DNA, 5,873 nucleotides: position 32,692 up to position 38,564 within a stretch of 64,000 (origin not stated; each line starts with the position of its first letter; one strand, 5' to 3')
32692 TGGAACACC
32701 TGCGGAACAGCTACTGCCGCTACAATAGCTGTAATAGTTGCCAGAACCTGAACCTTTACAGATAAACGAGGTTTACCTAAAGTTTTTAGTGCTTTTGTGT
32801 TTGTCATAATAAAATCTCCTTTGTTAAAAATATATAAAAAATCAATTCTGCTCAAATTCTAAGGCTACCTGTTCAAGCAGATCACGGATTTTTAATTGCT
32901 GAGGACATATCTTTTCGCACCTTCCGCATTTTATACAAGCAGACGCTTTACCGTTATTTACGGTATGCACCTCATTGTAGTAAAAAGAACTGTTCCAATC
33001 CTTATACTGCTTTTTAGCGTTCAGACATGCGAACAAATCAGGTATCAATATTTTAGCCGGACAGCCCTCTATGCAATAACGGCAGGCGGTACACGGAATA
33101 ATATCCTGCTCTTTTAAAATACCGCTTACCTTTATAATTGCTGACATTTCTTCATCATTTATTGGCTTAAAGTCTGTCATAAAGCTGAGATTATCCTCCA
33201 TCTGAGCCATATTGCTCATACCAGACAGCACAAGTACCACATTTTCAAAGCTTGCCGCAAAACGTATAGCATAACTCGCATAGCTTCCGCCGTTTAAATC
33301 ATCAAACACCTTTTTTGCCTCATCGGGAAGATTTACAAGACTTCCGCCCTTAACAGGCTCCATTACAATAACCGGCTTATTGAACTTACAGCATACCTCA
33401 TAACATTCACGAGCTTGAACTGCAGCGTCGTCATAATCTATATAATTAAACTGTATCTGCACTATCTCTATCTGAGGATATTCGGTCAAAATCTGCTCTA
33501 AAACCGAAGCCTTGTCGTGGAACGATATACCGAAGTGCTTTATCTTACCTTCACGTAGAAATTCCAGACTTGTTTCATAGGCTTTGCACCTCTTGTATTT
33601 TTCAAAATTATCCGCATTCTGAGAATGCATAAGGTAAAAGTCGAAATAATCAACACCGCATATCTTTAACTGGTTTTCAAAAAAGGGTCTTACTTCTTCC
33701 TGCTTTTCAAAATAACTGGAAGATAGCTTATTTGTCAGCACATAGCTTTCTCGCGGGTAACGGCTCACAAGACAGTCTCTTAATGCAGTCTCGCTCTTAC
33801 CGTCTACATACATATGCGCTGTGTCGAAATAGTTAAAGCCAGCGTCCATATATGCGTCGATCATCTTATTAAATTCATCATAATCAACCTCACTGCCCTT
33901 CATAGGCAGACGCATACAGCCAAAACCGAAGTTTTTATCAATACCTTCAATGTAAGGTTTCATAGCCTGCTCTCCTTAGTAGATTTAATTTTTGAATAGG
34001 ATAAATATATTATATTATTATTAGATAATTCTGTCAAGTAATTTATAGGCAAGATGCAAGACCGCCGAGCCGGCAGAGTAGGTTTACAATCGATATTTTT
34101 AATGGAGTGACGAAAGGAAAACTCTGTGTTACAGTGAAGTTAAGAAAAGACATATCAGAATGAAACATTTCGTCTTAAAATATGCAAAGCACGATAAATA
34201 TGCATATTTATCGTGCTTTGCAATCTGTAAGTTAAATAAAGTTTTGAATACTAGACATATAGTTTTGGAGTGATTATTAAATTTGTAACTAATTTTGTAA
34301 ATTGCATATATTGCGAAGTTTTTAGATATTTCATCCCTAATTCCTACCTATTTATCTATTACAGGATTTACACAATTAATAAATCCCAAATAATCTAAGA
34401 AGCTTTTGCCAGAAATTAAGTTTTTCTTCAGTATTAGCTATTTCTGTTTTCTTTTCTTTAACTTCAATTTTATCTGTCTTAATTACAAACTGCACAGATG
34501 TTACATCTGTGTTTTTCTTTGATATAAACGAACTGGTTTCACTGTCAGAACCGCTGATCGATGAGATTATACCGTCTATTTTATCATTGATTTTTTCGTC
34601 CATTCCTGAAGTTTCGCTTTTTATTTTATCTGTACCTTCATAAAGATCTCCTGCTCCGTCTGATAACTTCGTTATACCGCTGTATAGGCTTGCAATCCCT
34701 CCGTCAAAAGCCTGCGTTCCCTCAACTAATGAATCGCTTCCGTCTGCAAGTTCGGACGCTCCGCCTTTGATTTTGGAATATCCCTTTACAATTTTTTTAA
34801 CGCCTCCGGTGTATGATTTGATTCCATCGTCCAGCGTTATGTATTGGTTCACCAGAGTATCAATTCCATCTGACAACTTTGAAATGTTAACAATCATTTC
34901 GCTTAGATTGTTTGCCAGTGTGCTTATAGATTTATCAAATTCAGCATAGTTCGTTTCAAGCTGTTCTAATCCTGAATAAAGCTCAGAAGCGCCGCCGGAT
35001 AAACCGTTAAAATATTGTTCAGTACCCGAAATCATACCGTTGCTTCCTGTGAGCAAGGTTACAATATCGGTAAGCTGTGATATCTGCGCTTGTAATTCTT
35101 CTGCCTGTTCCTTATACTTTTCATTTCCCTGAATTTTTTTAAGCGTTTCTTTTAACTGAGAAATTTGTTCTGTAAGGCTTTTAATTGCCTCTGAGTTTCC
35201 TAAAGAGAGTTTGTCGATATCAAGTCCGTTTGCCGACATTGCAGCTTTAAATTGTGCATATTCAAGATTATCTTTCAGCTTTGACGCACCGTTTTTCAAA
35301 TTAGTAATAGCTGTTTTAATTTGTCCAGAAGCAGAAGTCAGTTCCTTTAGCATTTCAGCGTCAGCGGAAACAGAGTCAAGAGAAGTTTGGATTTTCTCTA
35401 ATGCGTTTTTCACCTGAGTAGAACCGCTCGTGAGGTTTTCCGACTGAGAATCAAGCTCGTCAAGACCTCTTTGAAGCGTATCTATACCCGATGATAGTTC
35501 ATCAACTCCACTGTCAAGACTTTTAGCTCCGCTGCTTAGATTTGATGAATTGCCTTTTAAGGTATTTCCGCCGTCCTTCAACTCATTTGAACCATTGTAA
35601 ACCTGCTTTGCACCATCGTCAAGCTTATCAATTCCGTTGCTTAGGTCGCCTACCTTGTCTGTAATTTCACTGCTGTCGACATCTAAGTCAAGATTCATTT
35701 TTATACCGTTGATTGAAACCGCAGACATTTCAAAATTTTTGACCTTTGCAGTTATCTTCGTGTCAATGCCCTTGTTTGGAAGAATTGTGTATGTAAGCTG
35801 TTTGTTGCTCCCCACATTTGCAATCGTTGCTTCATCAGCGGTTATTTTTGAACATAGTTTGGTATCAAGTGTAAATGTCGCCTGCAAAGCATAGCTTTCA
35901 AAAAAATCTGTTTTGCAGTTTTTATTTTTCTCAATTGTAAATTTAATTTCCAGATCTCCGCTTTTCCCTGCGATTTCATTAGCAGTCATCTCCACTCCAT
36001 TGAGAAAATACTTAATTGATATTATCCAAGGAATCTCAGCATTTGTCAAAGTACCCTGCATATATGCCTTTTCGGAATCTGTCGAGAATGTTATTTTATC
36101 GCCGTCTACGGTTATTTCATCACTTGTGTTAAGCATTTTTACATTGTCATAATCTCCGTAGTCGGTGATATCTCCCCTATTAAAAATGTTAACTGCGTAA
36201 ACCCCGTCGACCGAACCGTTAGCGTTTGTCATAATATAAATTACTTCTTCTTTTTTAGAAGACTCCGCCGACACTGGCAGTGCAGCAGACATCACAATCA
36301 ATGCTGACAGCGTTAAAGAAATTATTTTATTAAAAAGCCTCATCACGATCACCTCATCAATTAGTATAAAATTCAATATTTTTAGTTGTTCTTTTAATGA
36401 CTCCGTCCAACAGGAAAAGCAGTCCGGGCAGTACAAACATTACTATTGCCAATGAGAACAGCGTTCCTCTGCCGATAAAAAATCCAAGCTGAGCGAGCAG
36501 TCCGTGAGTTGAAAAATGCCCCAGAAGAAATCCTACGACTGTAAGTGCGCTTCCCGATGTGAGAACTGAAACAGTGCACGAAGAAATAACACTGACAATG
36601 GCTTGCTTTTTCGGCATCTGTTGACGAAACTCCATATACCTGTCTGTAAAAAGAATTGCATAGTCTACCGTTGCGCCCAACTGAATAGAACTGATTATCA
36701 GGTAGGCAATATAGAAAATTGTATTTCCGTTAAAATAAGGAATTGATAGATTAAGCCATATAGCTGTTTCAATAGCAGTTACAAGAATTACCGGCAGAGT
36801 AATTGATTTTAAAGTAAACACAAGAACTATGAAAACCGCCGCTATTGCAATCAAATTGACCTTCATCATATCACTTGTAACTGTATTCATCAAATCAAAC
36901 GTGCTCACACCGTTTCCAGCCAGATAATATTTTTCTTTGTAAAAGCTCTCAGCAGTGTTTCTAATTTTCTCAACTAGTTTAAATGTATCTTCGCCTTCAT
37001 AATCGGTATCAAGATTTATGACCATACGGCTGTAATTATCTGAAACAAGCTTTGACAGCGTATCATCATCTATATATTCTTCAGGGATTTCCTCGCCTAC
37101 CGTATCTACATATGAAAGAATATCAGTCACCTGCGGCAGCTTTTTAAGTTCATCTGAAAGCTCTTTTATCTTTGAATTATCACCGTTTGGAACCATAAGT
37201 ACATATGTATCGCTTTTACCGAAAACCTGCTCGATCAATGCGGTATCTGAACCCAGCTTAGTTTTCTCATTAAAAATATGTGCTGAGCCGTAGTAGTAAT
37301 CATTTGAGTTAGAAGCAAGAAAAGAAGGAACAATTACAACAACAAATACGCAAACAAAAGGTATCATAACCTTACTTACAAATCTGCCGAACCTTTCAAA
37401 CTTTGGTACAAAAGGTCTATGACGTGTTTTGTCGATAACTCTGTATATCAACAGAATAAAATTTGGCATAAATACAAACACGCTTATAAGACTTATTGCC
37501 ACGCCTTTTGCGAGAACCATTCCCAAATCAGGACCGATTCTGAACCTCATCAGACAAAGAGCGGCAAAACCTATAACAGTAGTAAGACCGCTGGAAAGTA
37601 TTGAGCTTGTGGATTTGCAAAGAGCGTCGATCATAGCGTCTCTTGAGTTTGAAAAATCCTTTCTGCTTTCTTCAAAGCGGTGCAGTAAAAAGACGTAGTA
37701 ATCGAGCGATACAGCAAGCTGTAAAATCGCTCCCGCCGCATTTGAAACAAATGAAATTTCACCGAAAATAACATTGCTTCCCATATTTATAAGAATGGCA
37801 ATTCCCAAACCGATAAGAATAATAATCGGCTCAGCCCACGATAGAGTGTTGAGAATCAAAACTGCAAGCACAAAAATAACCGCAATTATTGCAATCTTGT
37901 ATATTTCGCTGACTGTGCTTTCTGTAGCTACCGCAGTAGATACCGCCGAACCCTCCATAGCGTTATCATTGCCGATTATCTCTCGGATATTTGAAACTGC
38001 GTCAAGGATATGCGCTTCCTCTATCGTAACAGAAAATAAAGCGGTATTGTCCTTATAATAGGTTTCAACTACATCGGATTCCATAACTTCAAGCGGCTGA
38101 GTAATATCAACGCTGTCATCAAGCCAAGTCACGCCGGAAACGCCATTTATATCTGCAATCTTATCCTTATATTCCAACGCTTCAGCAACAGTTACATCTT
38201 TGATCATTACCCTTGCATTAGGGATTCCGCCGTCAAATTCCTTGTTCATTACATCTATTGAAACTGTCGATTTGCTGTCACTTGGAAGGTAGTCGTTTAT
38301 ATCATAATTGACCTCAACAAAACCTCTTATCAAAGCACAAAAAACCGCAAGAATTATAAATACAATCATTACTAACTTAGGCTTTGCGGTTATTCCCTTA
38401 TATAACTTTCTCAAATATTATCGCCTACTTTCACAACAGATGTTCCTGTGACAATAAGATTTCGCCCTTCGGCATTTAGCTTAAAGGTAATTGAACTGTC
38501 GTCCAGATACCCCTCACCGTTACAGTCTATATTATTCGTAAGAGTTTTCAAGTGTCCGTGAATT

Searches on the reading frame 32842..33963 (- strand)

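Call 68: search_protein_families(library=pfam, proteins=[window:32842-33963:-], max_evalue=0.001)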
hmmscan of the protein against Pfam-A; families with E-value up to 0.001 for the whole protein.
window:32842-33963:- (373 aa): 11 families
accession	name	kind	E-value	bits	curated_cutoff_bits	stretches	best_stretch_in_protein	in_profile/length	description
PF00248.27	Aldo_ket_red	-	4.9e-44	151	24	1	13-278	3-288/291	Aldo/keto reductase family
PF13187.11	Fer4_9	-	2.7e-08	34.1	27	1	291-356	2-50/52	4Fe-4S dicluster domain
PF13534.11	Fer4_17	-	8.2e-07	29.9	22.2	1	291-357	2-60/61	4Fe-4S dicluster domain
PF13237.11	Fer4_10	-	8.4e-06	26.1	25.5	1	290-354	8-53/53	4Fe-4S dicluster domain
PF13746.11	Fer4_18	-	9.6e-06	26.2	27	0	329-363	47-81/114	4Fe-4S dicluster domain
PF13484.11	Fer4_16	-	1.2e-05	26.5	30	1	291-355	2-65/66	4Fe-4S double cluster binding domain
PF17179.9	Fer4_22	-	5.1e-05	24.5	27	0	323-356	61-94/95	4Fe-4S dicluster domain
PF12838.12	Fer4_7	-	7.1e-05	23.6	27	1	291-355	2-50/52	4Fe-4S dicluster domain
PF13183.11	Fer4_8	-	0.00084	20.3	27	1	290-356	4-67/68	4Fe-4S dicluster domain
PF12837.12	Fer4_6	-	0.00084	19.6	25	1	340-354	6-20/24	4Fe-4S binding domain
PF14697.11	Fer4_21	-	0.00088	19.8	35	0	341-355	6-20/59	4Fe-4S dicluster domain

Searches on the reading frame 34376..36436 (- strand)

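Call 68: search_protein_families(library=pfam, proteins=[window:34376-36436:-], max_evalue=0.001)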
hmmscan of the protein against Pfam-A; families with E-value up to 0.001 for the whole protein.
window:34376-36436:- (686 aa): 10 families
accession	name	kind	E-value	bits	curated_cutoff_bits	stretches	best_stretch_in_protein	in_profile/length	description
PF25014.1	NET2A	-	2.8e-08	34.3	33.1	1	414-582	21-191/235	NET2A-like domain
PF04136.21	COG3_N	-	2.1e-06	28.2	27.9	0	414-511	9-107/147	Conserved oligomeric Golgi complex subunit 3, N-terminal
PF05531.17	NPV_P10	-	1.8e-05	25.6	29.8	0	416-464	11-60/75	Nucleopolyhedrovirus P10 protein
PF11887.13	Mce4_CUP1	-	2e-05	24.8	32.6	1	242-386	36-181/222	Cholesterol uptake porter CUP1 of Mce4, putative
PF17078.10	SHE3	-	0.00026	21.2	30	0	305-409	69-169/228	SWI5-dependent HO expression protein 3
PF16526.10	CLZ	-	0.00028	21.6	26.7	0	328-381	15-69/71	C-terminal leucine zipper domain of cyclic nucleotide-gated channels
PF06013.18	WXG100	-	0.00067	20.3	27.3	0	297-357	13-71/86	Proteins of 100 residues with WXG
PF06156.18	YabA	-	0.00068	20.6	30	0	484-530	4-50/103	Initiation control protein YabA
PF07889.17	DUF1664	-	0.00082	19.9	34.6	0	300-363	50-113/124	Protein of unknown function (DUF1664)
PF04108.17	ATG17_like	-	0.00097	19.1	43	0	252-390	136-262/355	Autophagy protein ATG17-like domain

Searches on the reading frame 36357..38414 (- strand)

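Call 68: search_protein_families(library=pfam, proteins=[window:36357-38414:-], max_evalue=0.001)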
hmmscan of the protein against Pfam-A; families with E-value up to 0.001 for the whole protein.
window:36357-38414:- (685 aa): 1 family
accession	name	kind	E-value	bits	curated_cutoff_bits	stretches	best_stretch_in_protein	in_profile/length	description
PF03176.21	MMPL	-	4e-48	164.5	20.5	2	412-669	46-302/333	MMPL family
